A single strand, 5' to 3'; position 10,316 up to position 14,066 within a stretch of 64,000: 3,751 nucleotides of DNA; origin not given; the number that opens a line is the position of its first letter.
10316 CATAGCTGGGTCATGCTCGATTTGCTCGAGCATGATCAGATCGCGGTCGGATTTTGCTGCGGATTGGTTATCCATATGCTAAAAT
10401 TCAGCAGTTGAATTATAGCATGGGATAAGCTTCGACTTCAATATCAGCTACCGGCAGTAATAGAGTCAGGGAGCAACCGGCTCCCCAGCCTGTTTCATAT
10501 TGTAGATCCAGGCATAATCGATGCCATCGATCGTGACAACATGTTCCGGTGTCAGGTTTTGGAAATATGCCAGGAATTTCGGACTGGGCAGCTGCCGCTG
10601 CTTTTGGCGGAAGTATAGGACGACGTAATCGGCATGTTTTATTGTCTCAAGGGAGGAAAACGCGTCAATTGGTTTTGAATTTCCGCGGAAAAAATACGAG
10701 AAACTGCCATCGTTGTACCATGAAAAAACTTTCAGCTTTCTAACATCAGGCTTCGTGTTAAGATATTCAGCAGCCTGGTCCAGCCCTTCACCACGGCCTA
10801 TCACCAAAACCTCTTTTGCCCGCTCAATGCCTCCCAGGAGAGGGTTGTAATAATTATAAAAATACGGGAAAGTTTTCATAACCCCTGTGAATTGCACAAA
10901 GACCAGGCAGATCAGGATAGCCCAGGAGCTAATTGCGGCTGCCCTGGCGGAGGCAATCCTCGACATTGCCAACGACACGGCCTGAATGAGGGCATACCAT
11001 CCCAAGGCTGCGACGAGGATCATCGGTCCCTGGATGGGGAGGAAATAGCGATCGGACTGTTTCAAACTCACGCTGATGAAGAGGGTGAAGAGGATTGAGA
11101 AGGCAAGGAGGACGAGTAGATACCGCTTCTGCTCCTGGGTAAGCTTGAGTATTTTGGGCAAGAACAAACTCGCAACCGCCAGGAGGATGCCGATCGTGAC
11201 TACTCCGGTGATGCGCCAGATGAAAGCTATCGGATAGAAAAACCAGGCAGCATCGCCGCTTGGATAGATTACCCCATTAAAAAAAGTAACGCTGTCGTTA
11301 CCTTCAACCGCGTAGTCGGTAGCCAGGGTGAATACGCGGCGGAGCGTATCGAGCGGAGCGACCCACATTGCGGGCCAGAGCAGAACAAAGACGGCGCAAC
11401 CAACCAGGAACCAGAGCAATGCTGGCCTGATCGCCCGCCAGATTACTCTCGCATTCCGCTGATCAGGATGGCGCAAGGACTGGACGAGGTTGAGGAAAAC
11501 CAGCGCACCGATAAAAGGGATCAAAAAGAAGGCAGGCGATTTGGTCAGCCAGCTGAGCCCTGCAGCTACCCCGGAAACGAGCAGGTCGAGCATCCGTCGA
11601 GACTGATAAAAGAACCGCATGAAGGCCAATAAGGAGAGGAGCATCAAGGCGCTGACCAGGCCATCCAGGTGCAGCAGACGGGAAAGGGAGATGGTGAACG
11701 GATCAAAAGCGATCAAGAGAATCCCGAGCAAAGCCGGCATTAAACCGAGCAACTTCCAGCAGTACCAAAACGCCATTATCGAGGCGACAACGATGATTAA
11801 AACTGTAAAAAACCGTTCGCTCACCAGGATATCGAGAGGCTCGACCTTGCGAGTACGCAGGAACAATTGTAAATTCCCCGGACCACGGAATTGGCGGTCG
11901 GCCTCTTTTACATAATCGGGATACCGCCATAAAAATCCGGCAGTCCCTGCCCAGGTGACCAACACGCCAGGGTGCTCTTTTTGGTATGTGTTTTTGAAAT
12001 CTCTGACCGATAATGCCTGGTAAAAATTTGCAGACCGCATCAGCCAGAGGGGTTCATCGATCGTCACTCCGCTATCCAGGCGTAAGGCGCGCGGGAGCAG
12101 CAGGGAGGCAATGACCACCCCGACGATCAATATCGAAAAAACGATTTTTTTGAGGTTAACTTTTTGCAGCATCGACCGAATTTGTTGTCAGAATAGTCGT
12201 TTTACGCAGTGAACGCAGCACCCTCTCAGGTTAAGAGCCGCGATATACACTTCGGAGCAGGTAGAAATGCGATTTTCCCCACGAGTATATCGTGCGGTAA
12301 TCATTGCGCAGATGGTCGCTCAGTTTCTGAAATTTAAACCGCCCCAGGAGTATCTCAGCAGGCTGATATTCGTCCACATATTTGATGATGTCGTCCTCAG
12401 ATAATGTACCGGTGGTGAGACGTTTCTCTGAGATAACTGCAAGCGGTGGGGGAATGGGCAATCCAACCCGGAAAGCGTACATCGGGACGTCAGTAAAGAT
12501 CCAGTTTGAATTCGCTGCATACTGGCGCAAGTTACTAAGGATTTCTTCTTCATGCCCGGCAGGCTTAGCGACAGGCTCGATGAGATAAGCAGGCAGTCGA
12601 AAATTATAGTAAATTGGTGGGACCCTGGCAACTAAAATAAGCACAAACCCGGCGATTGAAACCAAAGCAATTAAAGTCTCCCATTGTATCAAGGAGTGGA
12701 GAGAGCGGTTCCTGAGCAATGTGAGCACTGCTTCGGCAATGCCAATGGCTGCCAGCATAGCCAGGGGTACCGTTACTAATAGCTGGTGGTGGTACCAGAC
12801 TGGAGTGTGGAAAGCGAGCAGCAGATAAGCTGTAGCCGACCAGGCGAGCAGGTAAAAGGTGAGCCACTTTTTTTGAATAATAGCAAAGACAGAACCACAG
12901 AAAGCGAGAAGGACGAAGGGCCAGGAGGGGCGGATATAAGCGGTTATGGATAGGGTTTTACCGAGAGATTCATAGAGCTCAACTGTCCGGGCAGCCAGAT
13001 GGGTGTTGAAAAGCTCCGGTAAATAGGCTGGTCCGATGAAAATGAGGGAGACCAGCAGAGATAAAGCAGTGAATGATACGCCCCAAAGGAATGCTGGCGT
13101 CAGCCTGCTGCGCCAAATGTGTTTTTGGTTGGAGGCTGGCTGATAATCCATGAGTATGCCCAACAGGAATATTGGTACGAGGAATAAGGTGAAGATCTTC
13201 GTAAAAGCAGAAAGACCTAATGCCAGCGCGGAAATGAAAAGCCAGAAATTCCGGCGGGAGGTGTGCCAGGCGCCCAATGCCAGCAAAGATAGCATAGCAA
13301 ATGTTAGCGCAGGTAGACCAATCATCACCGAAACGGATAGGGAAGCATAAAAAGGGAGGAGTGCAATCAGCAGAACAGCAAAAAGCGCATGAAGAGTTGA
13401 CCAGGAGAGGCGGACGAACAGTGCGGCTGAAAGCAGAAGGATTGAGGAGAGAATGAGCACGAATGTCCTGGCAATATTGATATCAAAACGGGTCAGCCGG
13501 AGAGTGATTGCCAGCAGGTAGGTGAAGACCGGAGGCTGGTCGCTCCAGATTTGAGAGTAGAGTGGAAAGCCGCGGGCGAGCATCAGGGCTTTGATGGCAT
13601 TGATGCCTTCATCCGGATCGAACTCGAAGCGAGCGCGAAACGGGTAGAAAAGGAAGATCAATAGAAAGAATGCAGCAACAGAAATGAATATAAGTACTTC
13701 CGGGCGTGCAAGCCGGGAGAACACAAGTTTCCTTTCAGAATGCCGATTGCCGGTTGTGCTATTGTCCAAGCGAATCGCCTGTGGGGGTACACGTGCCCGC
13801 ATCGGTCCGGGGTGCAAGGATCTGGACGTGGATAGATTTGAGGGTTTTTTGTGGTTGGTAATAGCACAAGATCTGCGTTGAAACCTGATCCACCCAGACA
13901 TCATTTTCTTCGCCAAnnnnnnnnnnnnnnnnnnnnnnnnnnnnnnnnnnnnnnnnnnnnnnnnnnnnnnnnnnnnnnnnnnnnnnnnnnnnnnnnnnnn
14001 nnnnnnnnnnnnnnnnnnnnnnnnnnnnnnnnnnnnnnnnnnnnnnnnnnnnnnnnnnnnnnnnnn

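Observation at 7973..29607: Candidate undescribed system: one polyprenyl-phosphate GT2 and two MprF-flippase-like proteins serving seven to eight GT-C-type membrane glycosyltransferases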

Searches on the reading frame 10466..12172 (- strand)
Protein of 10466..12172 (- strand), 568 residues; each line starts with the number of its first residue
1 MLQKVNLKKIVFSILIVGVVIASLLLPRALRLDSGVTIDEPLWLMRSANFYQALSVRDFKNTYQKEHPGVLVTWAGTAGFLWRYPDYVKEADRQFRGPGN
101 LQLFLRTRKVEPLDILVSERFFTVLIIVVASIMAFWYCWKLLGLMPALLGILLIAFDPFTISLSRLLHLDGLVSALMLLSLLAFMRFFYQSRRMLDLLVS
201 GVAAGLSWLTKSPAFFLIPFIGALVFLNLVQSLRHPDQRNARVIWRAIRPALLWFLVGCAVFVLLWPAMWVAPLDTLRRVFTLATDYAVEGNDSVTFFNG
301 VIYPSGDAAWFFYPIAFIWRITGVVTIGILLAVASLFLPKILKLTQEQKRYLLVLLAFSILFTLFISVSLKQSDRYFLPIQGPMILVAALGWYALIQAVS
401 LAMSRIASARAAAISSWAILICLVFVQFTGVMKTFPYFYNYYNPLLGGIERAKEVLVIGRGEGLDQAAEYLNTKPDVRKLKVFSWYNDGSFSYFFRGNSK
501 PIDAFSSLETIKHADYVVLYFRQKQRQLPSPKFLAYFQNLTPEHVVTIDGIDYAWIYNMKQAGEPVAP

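Call 3: search_protein_families(library=pfam, proteins=[window:10466-12172:-], max_evalue=0.01)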
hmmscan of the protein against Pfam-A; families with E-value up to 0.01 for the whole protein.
window:10466-12172:- (568 aa): 2 families
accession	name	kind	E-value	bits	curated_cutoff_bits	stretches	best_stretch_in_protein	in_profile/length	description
PF13231.12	PMT_2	-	1.6e-08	35.3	26.1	1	120-228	25-133/160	Dolichyl-phosphate-mannose-protein mannosyltransferase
PF02366.24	PMT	-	3.7e-07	30.4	22.7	1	118-240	84-206/245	Dolichyl-phosphate-mannose-protein mannosyltransferase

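Call 9: search_protein_families(library=ncbifam, proteins=[window:10466-12172:-], max_evalue=0.01)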
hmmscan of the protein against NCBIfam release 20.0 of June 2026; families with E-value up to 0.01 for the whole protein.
window:10466-12172:- (568 aa): 2 families
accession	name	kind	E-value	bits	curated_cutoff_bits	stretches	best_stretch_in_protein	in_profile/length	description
TIGR03025.1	EPS_sugtrans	subfamily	0.00013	21.4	295.55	1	326-493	6-165/445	exopolysaccharide biosynthesis polyprenyl glycosylphosphotransferase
TIGR03663.1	TIGR03663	subfamily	0.00013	21.1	126.25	1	119-444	73-376/435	flippase activity-associated protein Agl23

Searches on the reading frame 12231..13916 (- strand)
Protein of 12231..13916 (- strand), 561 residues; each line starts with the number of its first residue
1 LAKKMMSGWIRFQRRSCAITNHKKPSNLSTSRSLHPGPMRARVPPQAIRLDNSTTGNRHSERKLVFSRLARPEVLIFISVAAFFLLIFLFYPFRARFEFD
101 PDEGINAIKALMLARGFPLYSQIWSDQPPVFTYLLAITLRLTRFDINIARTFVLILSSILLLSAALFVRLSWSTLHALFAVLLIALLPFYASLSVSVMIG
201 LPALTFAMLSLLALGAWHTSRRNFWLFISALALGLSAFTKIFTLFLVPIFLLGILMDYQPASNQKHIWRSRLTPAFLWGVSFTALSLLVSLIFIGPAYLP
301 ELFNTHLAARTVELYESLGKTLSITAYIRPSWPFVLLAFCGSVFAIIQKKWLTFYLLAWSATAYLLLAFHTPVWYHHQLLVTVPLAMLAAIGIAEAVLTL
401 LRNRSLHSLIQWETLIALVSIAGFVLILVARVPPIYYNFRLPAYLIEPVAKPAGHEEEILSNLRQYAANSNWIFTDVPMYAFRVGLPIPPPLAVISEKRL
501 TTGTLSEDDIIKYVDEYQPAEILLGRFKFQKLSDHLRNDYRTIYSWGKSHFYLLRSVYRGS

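Call 3: search_protein_families(library=pfam, proteins=[window:12231-13916:-], max_evalue=0.01)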
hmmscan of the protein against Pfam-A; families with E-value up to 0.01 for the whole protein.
window:12231-13916:- (561 aa): 1 family
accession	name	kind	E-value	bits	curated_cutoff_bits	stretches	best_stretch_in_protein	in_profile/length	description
PF13231.12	PMT_2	-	8.1e-09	36.3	26.1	1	126-257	1-132/160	Dolichyl-phosphate-mannose-protein mannosyltransferase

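Call 9: search_protein_families(library=ncbifam, proteins=[window:12231-13916:-], max_evalue=0.01)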
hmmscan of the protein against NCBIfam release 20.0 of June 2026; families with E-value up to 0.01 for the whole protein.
window:12231-13916:- (561 aa): 0 families
